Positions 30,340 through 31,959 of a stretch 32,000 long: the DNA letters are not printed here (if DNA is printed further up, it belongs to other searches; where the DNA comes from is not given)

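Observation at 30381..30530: Triplicated 50-bp translation-initiation module builds a chain of two 17-codon uORFs joined by ATGA overlaps to a CfbE-like Mur-ligase gene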

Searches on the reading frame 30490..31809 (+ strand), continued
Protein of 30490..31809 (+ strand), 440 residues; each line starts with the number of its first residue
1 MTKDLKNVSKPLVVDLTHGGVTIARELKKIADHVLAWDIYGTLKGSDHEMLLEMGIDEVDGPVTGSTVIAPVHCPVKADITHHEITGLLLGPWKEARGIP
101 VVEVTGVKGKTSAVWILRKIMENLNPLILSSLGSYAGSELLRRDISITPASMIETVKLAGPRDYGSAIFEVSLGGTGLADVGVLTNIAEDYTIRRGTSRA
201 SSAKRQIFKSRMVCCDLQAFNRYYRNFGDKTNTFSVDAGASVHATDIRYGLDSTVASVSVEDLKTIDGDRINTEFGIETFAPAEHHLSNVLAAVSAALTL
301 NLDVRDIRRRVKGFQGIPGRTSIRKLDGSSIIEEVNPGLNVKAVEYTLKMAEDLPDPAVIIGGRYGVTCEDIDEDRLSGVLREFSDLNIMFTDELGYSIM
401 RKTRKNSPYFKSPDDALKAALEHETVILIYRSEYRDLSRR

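Call 25: find_encoding_contigs(protein=P0125, flank=1500, max_places=2)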
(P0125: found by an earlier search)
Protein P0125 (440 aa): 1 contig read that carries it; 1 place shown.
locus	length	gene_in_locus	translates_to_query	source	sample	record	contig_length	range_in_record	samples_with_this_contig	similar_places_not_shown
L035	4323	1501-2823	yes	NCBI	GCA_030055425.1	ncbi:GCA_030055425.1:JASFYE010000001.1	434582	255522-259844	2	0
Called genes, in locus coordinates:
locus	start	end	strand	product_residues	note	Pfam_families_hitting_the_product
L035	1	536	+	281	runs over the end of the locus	PF00459:Inositol_P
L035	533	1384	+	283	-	PF01513:NAD_kinase, PF20143:NAD_kinase_C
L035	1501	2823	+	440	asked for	PF08245:Mur_ligase_M (weak), PF27274:CfbE_C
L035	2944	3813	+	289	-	PF01379:Porphobil_deam, PF03900:Porphobil_deamC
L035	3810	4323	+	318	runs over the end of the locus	PF01408:GFO_IDH_MocA, PF22725:GFO_IDH_MocA_C3, PF02894:GFO_IDH_MocA_C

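Call 26: find_encoding_contigs(protein=P0127, flank=1500, max_places=2)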
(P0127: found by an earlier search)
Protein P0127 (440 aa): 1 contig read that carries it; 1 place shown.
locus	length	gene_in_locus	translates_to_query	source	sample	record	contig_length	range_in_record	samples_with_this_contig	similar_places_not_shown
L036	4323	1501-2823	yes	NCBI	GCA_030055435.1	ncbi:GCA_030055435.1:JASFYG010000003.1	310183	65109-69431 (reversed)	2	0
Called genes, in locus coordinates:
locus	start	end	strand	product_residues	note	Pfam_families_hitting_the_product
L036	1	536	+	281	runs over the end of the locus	PF00459:Inositol_P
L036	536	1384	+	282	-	PF01513:NAD_kinase, PF20143:NAD_kinase_C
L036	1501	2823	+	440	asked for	PF08245:Mur_ligase_M, PF27274:CfbE_C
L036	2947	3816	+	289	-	PF01379:Porphobil_deam, PF03900:Porphobil_deamC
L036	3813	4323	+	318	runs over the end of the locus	PF01408:GFO_IDH_MocA, PF22725:GFO_IDH_MocA_C3, PF02894:GFO_IDH_MocA_C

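Call 27: find_encoding_contigs(protein=P0134, flank=1500, max_places=2)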
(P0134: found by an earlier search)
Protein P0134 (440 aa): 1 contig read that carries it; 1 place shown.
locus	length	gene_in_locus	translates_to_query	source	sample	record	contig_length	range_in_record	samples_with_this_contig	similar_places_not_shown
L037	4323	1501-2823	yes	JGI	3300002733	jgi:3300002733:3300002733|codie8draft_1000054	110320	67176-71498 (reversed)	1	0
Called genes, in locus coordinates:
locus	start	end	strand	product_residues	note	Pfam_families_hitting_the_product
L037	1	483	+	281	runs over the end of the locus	PF00459:Inositol_P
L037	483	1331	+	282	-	PF01513:NAD_kinase, PF20143:NAD_kinase_C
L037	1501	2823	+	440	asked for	PF08245:Mur_ligase_M (weak), PF27274:CfbE_C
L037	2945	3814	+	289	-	PF01379:Porphobil_deam, PF03900:Porphobil_deamC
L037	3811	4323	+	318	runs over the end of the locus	PF01408:GFO_IDH_MocA, PF22725:GFO_IDH_MocA_C3, PF02894:GFO_IDH_MocA_C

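Call 28: find_encoding_contigs(protein=P0129, flank=1500, max_places=3)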
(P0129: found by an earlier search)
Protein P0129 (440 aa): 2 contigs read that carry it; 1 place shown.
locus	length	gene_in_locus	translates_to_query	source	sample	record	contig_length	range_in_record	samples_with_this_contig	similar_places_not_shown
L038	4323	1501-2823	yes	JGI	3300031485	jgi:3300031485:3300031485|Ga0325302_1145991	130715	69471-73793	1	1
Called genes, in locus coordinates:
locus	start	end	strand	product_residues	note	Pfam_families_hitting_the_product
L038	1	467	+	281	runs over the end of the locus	PF00459:Inositol_P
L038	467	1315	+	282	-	PF01513:NAD_kinase, PF20143:NAD_kinase_C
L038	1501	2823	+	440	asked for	PF08245:Mur_ligase_M, PF27274:CfbE_C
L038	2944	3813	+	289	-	PF01379:Porphobil_deam, PF03900:Porphobil_deamC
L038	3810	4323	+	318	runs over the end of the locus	PF01408:GFO_IDH_MocA, PF22725:GFO_IDH_MocA_C3, PF02894:GFO_IDH_MocA_C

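Call 56: find_encoding_contigs(protein=P0130, flank=1500, max_places=4)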
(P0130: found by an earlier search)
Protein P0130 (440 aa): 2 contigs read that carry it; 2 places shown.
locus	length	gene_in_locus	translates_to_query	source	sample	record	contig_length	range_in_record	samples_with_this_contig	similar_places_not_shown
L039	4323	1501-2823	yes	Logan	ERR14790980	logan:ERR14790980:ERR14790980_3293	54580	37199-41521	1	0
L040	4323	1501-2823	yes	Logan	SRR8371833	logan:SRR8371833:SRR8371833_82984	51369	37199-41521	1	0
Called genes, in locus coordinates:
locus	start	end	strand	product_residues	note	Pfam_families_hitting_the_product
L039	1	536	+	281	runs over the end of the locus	PF00459:Inositol_P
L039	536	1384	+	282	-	PF01513:NAD_kinase, PF20143:NAD_kinase_C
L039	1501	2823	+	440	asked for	PF08245:Mur_ligase_M (weak), PF27274:CfbE_C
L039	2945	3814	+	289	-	PF01379:Porphobil_deam, PF03900:Porphobil_deamC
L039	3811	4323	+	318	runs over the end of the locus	PF01408:GFO_IDH_MocA, PF22725:GFO_IDH_MocA_C3, PF02894:GFO_IDH_MocA_C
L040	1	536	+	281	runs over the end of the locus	PF00459:Inositol_P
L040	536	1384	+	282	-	PF01513:NAD_kinase, PF20143:NAD_kinase_C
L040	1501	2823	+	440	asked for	PF08245:Mur_ligase_M (weak), PF27274:CfbE_C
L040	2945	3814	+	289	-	PF01379:Porphobil_deam, PF03900:Porphobil_deamC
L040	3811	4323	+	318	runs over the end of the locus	PF01408:GFO_IDH_MocA, PF22725:GFO_IDH_MocA_C3, PF02894:GFO_IDH_MocA_C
